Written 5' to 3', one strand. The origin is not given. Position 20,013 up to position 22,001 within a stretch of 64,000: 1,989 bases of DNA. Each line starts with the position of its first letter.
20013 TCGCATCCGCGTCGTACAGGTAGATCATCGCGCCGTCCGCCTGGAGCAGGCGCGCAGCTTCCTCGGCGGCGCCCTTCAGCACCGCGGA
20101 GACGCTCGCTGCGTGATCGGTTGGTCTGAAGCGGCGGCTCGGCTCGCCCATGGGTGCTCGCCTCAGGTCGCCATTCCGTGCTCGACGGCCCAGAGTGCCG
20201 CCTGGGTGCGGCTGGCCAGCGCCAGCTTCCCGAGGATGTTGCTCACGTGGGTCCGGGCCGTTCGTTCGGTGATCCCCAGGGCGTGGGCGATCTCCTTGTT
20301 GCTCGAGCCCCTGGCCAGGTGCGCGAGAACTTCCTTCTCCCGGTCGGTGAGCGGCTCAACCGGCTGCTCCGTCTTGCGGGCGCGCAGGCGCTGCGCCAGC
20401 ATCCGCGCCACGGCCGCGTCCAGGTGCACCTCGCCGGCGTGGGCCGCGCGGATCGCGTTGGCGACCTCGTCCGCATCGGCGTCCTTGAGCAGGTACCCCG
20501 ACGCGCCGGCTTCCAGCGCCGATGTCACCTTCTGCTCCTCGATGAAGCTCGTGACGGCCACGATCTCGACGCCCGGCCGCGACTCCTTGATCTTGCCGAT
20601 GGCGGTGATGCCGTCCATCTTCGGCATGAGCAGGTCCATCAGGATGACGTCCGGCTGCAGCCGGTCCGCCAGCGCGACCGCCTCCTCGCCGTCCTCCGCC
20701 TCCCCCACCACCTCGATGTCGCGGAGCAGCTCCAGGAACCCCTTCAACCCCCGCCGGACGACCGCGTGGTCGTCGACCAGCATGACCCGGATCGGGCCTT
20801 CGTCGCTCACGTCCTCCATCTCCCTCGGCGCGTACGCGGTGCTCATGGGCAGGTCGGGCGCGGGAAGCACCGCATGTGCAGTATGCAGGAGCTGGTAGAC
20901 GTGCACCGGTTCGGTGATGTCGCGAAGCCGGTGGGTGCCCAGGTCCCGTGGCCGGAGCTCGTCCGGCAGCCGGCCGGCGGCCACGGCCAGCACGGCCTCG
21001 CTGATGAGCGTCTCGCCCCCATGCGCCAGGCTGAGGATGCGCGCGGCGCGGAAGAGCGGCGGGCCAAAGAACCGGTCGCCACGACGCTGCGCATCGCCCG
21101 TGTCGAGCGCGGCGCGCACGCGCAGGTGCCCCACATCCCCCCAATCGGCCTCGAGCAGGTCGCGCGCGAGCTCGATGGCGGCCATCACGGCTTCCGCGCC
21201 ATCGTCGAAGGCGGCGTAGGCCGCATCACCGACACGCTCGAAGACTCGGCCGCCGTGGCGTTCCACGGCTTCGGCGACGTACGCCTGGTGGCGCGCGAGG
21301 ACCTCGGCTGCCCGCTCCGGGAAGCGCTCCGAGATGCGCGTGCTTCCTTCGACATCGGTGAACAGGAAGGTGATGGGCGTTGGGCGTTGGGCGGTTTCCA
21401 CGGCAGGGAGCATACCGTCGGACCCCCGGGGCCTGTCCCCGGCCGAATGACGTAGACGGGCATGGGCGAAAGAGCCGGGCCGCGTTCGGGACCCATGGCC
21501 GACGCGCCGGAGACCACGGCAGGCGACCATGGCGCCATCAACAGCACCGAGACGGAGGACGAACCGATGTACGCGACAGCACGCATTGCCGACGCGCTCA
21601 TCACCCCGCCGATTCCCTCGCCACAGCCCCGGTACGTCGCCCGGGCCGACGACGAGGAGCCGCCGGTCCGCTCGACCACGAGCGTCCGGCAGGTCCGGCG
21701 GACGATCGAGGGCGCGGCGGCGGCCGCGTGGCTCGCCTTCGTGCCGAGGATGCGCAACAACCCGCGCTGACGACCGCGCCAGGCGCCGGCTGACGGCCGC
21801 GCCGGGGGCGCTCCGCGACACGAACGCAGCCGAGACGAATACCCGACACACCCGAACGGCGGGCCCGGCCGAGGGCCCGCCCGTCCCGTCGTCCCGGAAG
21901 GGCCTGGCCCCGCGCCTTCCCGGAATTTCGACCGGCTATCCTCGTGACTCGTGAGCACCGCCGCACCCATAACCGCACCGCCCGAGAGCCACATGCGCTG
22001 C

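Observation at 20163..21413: Response regulator carrying an N-terminal, probably catalytically degenerate adenylyl/guanylyl-cyclase domain (CHD-REC-HTH order)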

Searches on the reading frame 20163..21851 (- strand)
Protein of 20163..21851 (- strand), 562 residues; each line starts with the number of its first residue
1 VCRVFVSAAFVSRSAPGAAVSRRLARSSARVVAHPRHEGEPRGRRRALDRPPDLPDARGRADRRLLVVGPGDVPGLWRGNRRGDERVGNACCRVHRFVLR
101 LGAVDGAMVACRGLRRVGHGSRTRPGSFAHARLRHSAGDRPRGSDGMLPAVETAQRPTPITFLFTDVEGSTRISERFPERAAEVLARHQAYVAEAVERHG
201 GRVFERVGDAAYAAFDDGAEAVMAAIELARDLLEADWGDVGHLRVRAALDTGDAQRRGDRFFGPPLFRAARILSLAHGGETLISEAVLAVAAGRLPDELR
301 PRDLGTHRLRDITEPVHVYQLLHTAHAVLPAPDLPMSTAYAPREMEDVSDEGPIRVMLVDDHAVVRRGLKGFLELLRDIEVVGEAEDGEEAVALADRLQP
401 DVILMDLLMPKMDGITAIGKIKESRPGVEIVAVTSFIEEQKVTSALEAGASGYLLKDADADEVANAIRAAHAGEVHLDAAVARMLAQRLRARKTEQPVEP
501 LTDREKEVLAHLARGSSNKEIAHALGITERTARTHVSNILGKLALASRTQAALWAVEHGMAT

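Call 3: search_protein_families(library=pfam, proteins=[window:20163-21851:-], max_evalue=0.01)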
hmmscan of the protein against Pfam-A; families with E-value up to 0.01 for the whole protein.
window:20163-21851:- (562 aa): 8 families
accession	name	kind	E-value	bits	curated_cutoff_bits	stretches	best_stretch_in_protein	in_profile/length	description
PF00072.30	Response_reg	-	2.3e-28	99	30.2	1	356-468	1-111/111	Response regulator receiver domain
PF00196.25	GerE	-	1.3e-18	66.8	23.5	1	500-555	2-57/57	Bacterial regulatory proteins, luxR family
PF00211.25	Guanylate_cyc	-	0.00025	21.2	21.9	1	154-236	3-89/183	Adenylate and Guanylate cyclase catalytic domain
PF08281.18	Sigma70_r4_2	-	0.00031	20.8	25.7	1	502-543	12-54/54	Sigma-70, region 4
PF13551.12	HTH_29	-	0.0012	19.3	28.1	1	506-536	2-33/64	Winged helix-turn helix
PF04545.22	Sigma70_r4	-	0.0046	16.9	24.1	0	501-543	5-48/50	Sigma-70, region 4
PF13518.12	HTH_28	-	0.0082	16.6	25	0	507-537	4-34/52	Helix-turn-helix domain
PF13384.12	HTH_23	-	0.0082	16.4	24.6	0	507-533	9-35/50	Homeodomain-like domain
